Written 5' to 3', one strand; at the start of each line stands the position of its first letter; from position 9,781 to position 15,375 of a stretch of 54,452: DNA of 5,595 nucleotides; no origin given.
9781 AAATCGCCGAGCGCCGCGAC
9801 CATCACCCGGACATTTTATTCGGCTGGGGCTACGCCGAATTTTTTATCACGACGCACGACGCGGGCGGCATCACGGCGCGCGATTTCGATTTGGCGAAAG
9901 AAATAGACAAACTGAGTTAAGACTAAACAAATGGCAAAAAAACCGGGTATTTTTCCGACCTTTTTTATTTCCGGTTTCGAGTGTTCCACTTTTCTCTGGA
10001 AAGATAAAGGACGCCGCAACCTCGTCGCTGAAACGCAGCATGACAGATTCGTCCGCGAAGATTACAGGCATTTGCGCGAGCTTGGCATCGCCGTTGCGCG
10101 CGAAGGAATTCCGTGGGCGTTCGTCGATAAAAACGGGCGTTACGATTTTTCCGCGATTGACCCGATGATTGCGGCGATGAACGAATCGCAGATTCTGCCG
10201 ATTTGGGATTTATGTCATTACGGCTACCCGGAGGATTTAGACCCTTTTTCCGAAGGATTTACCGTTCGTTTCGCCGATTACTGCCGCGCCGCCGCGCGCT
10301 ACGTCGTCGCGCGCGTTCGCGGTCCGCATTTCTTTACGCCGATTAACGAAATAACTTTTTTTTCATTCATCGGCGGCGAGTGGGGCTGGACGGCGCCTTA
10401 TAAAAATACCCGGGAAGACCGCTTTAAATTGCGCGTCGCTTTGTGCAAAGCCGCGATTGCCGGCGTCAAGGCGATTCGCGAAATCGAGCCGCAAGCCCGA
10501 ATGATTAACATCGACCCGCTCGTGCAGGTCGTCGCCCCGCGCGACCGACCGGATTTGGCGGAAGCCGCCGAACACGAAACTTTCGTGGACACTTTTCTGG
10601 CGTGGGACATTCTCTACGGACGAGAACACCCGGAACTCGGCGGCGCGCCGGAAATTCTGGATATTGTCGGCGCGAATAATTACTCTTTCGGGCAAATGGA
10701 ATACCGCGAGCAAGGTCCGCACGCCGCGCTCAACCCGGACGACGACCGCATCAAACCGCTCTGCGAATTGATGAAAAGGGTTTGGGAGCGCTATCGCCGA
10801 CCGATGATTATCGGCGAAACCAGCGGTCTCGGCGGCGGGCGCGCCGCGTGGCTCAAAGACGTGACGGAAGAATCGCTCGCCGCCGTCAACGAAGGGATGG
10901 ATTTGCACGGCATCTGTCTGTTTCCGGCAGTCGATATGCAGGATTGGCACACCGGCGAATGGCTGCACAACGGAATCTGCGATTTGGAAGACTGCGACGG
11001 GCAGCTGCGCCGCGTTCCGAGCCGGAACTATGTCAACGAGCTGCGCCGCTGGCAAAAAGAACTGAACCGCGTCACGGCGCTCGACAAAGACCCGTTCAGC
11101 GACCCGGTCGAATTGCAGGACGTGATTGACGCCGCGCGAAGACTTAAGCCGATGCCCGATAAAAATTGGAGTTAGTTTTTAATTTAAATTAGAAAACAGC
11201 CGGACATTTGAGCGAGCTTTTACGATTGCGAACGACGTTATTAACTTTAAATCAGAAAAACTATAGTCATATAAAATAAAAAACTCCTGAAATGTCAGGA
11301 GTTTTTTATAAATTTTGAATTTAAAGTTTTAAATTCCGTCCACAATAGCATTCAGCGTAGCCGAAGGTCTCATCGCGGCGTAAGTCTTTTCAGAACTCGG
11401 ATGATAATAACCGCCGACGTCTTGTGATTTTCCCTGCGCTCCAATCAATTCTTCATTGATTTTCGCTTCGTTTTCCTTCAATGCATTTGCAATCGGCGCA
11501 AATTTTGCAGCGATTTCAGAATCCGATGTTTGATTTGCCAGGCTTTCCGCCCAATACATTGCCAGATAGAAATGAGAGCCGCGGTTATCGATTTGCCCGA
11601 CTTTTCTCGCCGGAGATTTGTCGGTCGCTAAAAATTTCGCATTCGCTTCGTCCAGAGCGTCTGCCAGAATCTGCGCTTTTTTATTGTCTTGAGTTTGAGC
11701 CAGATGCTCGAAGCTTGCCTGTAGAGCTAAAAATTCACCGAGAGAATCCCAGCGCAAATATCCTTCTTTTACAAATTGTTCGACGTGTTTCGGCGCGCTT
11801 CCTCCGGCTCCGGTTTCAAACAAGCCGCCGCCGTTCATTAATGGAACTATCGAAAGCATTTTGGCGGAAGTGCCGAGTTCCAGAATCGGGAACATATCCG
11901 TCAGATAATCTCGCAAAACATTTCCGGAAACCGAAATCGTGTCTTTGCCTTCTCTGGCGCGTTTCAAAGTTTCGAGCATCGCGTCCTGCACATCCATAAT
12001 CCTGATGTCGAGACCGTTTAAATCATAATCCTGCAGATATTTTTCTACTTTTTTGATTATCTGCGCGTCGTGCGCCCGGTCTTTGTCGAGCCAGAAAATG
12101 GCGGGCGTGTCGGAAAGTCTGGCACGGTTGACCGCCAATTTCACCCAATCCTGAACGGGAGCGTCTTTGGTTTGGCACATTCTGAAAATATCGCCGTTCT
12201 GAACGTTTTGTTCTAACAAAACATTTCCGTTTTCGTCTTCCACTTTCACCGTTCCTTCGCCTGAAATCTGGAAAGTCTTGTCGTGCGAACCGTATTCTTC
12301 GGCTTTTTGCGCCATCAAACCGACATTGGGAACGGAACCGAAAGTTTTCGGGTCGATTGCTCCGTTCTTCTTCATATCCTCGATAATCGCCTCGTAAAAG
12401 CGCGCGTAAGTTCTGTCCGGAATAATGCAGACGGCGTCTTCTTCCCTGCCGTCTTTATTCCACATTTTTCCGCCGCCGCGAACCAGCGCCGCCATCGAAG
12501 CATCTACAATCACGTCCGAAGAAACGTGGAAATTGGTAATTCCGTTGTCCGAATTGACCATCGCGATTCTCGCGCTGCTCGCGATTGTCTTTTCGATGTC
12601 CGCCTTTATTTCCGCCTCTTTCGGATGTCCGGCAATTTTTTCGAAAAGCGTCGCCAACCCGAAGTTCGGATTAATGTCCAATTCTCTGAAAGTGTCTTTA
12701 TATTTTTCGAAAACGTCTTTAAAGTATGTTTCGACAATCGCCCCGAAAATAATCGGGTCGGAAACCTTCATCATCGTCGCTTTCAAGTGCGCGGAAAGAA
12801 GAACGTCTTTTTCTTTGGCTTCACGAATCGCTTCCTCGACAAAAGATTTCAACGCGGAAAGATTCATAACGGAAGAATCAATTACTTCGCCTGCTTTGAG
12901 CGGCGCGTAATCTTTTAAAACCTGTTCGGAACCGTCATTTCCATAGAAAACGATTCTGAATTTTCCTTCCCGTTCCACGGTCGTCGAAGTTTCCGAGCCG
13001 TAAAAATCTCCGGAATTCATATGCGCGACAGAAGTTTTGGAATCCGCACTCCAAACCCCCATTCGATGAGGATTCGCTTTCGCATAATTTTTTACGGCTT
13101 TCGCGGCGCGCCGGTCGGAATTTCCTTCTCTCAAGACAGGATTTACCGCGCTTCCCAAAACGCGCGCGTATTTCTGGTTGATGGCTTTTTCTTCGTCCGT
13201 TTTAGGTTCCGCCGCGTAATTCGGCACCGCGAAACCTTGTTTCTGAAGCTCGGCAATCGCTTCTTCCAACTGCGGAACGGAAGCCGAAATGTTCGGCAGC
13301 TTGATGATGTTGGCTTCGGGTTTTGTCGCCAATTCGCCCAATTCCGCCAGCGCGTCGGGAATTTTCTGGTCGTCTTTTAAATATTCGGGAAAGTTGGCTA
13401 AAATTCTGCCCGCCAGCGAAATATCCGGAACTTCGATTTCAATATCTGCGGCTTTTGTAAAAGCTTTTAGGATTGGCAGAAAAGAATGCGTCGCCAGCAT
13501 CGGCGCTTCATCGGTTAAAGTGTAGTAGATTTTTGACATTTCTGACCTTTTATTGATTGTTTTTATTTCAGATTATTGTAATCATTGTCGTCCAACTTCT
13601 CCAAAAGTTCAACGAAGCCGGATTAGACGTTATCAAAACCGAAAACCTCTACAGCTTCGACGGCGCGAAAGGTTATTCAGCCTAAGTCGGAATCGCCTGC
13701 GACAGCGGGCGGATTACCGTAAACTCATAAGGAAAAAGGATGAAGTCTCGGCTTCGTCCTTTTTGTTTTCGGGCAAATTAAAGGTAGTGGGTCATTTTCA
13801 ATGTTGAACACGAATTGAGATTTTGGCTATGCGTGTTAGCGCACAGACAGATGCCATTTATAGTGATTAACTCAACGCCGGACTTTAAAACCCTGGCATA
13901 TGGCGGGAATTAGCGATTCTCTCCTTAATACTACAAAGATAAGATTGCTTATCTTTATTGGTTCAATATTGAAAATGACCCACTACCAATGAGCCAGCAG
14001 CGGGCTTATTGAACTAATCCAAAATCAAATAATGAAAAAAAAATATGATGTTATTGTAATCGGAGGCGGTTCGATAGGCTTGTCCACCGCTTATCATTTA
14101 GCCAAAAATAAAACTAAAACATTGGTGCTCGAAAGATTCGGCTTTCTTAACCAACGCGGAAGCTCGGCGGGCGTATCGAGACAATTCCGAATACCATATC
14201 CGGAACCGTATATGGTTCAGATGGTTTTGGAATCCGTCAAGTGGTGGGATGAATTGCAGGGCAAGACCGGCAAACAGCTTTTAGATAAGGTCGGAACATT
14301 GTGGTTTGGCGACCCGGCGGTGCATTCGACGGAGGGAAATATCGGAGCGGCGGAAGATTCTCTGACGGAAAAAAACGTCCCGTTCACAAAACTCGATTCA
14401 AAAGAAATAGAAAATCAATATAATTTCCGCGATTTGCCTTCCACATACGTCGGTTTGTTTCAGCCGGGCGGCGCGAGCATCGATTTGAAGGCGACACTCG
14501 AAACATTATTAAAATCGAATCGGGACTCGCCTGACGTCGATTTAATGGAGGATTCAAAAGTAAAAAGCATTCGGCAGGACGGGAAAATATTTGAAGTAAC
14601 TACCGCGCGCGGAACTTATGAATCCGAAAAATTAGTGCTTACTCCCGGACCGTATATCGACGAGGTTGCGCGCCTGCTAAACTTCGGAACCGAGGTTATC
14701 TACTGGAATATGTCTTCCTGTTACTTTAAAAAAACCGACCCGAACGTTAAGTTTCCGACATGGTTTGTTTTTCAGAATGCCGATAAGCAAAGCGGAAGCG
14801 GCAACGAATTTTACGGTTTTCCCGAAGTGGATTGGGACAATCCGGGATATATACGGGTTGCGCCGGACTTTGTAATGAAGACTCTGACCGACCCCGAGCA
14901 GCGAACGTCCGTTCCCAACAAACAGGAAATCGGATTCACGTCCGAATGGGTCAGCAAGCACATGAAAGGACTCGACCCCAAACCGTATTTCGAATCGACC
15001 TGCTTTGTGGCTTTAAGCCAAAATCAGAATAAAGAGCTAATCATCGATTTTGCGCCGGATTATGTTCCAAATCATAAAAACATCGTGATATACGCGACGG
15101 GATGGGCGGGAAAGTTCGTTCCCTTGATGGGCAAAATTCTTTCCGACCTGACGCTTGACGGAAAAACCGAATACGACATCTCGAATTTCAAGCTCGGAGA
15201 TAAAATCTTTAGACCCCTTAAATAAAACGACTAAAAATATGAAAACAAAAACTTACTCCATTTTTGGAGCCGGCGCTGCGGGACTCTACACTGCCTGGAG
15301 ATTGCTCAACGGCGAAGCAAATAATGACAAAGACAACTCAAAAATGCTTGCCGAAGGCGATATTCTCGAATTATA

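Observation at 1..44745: Many intergenic gaps hold a long near-perfect hairpin whose arms are 7-10-nt tandem units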

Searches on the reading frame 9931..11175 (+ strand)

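Call 72: search_protein_families(library=pfam, proteins=[window:9931-11175:+])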
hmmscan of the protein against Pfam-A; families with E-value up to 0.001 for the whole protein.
window:9931-11175:+ (414 aa): 1 family
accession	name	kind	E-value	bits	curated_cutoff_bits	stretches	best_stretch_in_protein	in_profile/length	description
PF00232.24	Glyco_hydro_1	-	1.3e-07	30.9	22.6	1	41-218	60-244/453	Glycosyl hydrolase family 1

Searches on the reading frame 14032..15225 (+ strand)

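Call 72: search_protein_families(library=pfam, proteins=[window:14032-15225:+])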
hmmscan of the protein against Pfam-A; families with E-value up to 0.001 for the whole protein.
window:14032-15225:+ (397 aa): 8 families
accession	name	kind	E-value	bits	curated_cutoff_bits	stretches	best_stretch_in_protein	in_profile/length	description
PF01266.30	DAO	-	5.4e-31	108.8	27.9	1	6-373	1-353/353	FAD dependent oxidoreductase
PF13738.12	Pyr_redox_3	-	8.2e-10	38.8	30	0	167-208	94-135/305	Pyridine nucleotide-disulphide oxidoreductase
PF03486.20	HI0933_like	-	3.9e-06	26.9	50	0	6-36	2-32/244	HI0933-like protein Rossmann domain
PF01946.23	Thi4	-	7.6e-06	25.8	26.2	1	5-35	18-49/235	Thi4 family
PF00890.30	FAD_binding_2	-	3.9e-05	23.5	20.4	0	6-35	1-30/414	FAD binding domain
PF01134.28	GIDA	-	0.00012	21.7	22.1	0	6-33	1-28/391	Glucose inhibited division protein A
PF07992.20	Pyr_redox_2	-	0.00079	19.4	26.1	0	5-42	1-31/291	Pyridine nucleotide-disulphide oxidoreductase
PF13450.12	NAD_binding_8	-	0.00099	19.8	21.9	0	9-35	1-27/68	NAD(P)-binding Rossmann-like domain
